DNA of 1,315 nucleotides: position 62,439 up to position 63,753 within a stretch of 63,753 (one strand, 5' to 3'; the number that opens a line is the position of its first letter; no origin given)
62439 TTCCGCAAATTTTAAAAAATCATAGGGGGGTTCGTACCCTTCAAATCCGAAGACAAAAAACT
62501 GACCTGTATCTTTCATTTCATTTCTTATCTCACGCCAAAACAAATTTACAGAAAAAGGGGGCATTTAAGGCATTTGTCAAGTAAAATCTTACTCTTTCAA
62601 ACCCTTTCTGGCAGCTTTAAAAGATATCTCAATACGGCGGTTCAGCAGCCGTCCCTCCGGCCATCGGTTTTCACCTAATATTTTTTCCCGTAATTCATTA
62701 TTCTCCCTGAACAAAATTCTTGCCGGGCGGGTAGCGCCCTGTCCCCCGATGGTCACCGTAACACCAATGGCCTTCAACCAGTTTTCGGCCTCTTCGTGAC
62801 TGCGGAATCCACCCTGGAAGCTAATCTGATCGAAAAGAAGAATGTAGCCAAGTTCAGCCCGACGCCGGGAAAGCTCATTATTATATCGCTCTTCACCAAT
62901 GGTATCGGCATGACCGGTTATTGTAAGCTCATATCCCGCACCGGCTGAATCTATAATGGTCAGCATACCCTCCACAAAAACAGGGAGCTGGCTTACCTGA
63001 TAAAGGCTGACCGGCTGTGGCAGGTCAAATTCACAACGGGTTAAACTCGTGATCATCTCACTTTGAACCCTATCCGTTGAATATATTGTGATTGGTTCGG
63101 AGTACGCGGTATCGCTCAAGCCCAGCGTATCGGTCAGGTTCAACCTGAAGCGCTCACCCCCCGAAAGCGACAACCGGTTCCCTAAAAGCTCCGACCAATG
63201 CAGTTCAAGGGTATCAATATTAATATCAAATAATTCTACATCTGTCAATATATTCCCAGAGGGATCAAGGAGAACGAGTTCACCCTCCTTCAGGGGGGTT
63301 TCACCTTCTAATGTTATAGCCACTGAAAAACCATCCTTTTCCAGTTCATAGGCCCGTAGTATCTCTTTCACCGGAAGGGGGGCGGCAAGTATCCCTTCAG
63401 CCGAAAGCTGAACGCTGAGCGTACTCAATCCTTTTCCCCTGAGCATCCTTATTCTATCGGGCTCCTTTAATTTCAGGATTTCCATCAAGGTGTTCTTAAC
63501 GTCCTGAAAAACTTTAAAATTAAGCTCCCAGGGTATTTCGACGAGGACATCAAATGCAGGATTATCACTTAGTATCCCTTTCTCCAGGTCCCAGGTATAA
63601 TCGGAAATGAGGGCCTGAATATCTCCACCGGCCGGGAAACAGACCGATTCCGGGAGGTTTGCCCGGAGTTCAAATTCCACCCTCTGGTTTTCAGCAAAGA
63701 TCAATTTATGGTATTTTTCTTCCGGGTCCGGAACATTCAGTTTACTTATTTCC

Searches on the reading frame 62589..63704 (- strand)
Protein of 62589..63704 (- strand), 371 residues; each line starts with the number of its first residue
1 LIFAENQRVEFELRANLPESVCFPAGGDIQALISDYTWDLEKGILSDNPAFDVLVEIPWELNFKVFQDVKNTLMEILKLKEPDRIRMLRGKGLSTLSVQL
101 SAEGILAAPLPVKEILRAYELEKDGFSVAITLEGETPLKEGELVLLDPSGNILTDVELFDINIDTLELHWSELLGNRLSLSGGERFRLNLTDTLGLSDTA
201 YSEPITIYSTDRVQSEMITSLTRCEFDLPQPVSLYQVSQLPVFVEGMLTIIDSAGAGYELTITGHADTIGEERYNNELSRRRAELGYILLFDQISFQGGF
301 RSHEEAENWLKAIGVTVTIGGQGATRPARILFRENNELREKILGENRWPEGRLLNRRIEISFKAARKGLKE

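Call 8: search_protein_families(library=pfam, proteins=[window:62589-63704:-], max_evalue=0.001)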
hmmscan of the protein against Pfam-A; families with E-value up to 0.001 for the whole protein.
window:62589-63704:- (371 aa): 1 family
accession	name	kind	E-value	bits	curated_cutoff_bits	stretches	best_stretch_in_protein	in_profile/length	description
PF00691.25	OmpA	-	6.2e-05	23.7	27.2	1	258-284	32-58/98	OmpA family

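Call 73: search_protein_families(library=ncbifam, proteins=[window:62589-63704:-], max_evalue=0.00001)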
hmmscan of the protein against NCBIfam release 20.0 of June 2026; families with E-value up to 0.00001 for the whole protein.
window:62589-63704:- (371 aa): 2 families
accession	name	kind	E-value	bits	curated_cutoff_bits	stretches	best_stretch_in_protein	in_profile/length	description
NF053611.1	YiaD_Gzip_OmpA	equivalog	7.1e-07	29.1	175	0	259-284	135-160/206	YiaD family glycine zipper/OmpA-like lipoprotein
NF053612.1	anchor_PA1041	equivalog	6.1e-06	26.4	250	0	258-284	163-189/236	PA1041 family peptidoglycan-binding anchor lipoprotein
